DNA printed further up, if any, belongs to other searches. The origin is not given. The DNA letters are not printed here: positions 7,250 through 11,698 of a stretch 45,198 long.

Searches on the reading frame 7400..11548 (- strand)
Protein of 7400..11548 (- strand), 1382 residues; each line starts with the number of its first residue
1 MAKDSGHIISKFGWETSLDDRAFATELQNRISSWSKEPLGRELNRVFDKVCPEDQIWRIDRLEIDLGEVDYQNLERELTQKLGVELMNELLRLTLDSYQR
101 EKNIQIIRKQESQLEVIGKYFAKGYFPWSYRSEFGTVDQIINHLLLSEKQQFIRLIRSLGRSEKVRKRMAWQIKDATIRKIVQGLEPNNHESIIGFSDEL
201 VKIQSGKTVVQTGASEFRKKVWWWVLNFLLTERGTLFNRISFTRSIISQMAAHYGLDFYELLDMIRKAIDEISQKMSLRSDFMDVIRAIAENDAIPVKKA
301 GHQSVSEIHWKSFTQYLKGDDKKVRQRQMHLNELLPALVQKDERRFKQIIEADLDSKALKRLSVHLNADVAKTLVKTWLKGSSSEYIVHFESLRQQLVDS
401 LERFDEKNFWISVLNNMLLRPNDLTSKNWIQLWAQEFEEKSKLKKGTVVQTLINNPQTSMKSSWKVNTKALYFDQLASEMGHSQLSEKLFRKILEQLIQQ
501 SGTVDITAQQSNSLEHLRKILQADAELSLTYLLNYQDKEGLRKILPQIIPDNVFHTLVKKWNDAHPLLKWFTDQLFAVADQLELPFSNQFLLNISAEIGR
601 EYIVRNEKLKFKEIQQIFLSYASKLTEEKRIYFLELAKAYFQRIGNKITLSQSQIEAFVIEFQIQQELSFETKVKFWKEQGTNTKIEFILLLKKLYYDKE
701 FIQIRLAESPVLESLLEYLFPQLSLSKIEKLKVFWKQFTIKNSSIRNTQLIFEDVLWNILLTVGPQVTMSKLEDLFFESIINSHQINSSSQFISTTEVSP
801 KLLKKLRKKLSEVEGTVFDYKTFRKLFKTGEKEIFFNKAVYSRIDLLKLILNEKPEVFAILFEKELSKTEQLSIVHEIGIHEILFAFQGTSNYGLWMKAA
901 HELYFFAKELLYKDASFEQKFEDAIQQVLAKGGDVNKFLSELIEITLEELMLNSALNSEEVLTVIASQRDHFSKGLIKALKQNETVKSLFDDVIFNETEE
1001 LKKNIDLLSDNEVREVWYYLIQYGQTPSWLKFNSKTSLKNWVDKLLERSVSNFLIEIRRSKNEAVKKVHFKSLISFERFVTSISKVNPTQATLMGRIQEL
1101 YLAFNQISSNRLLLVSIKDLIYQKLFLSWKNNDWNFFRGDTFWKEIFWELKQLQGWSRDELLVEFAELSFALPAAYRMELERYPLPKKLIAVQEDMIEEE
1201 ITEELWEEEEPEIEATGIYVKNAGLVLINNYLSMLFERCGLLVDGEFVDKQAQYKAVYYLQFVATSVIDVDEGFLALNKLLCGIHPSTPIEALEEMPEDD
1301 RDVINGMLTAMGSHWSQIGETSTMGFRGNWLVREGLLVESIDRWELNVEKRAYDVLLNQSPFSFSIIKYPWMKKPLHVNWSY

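Call 6: search_protein_families(library=pfam, proteins=[window:7400-11548:-], max_evalue=0.01)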
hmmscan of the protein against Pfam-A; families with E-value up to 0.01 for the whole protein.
window:7400-11548:- (1382 aa): 2 families
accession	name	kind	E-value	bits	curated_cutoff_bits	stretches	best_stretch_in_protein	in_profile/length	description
PF19268.4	CIS_TMP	-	4.7e-95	320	27.8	2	918-1380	31-463/463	Contractile injection system tape measure protein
PF23302.1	HTH_DNAJC9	-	0.0016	19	27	0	130-174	15-62/69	DNAJC9 HTH domain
